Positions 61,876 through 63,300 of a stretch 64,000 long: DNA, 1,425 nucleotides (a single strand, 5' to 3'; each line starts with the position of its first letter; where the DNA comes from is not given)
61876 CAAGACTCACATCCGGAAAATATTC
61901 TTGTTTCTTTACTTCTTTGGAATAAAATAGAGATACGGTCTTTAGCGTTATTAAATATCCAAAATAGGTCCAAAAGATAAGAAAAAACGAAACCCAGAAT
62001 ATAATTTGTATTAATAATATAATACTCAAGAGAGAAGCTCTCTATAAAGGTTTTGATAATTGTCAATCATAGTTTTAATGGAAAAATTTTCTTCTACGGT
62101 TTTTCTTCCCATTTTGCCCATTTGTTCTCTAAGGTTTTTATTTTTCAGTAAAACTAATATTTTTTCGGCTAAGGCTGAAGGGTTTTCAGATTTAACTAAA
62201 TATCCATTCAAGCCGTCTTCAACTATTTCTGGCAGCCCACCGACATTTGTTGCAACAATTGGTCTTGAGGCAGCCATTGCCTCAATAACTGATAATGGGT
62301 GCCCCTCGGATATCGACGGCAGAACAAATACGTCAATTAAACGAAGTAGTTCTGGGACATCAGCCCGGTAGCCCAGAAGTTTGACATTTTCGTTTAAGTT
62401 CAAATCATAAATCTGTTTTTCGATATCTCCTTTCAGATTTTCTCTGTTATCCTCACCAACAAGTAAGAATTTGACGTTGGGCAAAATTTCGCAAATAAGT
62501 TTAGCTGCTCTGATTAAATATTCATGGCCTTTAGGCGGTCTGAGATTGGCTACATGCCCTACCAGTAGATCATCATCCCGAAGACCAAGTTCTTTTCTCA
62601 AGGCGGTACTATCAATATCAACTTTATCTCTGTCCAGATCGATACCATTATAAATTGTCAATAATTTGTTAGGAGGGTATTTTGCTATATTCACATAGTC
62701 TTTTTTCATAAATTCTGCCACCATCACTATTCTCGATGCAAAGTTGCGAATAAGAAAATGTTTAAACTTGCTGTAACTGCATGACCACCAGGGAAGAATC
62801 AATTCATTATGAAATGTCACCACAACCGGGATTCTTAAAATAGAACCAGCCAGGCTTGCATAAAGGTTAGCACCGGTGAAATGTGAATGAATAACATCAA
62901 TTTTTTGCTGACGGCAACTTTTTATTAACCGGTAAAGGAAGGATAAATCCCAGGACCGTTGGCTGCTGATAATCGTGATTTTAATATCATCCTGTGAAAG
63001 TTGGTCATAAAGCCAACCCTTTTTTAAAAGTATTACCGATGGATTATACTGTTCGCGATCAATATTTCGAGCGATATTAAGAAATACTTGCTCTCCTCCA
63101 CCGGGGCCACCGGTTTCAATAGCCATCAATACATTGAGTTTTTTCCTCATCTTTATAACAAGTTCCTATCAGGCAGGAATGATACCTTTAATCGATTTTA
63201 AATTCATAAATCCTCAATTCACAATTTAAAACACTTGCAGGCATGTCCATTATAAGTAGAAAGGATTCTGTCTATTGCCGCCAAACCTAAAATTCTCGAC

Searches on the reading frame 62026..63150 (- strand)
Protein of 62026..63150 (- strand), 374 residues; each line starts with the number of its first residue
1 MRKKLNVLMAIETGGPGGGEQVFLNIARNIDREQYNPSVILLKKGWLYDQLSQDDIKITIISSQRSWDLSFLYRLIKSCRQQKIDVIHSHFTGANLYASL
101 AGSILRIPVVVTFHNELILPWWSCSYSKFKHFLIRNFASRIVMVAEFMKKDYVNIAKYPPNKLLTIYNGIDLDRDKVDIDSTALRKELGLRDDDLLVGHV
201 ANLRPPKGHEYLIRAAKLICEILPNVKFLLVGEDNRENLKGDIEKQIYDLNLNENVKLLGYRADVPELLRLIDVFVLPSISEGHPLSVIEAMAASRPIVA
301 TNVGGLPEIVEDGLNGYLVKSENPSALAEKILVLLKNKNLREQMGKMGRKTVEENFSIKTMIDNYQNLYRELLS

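Call 72: find_encoding_contigs(protein=window:62026-63150:-, flank=10000, max_places=4)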
Protein window:62026-63150:- (374 aa): 5 contigs read that carry it; 3 places shown.
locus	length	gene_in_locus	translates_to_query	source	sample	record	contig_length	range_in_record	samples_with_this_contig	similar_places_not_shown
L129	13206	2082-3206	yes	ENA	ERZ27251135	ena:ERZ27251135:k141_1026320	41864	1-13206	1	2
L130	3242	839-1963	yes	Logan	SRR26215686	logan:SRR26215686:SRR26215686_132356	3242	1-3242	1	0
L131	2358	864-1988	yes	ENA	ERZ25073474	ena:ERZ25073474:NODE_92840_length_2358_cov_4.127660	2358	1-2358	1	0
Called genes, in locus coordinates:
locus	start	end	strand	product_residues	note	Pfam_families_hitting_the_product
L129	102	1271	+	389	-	PF14294:DUF4372, PF01609:DDE_Tnp_1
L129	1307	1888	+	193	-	PF00132:Hexapep, PF14602:Hexapep_2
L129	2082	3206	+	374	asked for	PF13439:Glyco_transf_4, PF13579:Glyco_trans_4_4, PF20706:GT4-conflict (weak), PF00534:Glycos_transf_1, PF13692:Glyco_trans_1_4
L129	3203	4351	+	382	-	PF13641:Glyco_tranf_2_3, PF00535:Glycos_transf_2, PF10111:Glyco_tranf_2_2, PF13632:Glyco_trans_2_3 (weak)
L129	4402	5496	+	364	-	PF13477:Glyco_trans_4_2 (weak), PF13439:Glyco_transf_4, PF13579:Glyco_trans_4_4 (weak), PF00534:Glycos_transf_1, PF13692:Glyco_trans_1_4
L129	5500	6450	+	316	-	PF13641:Glyco_tranf_2_3 (weak), PF00535:Glycos_transf_2, PF10111:Glyco_tranf_2_2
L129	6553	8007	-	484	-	-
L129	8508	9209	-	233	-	PF13489:Methyltransf_23, PF13847:Methyltransf_31, PF08241:Methyltransf_11, PF08242:Methyltransf_12 (weak), PF13649:Methyltransf_25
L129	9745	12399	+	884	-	PF13229:Beta_helix (weak)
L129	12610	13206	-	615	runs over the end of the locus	PF13537:GATase_7 (weak)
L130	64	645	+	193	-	PF00132:Hexapep, PF14602:Hexapep_2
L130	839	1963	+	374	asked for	PF13439:Glyco_transf_4, PF13579:Glyco_trans_4_4, PF20706:GT4-conflict (weak), PF00534:Glycos_transf_1, PF13692:Glyco_trans_1_4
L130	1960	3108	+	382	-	PF13641:Glyco_tranf_2_3, PF00535:Glycos_transf_2, PF10111:Glyco_tranf_2_2, PF13632:Glyco_trans_2_3 (weak)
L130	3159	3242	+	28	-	?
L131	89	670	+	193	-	PF00132:Hexapep, PF14602:Hexapep_2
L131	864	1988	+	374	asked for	PF13439:Glyco_transf_4, PF13579:Glyco_trans_4_4, PF20706:GT4-conflict (weak), PF00534:Glycos_transf_1, PF13692:Glyco_trans_1_4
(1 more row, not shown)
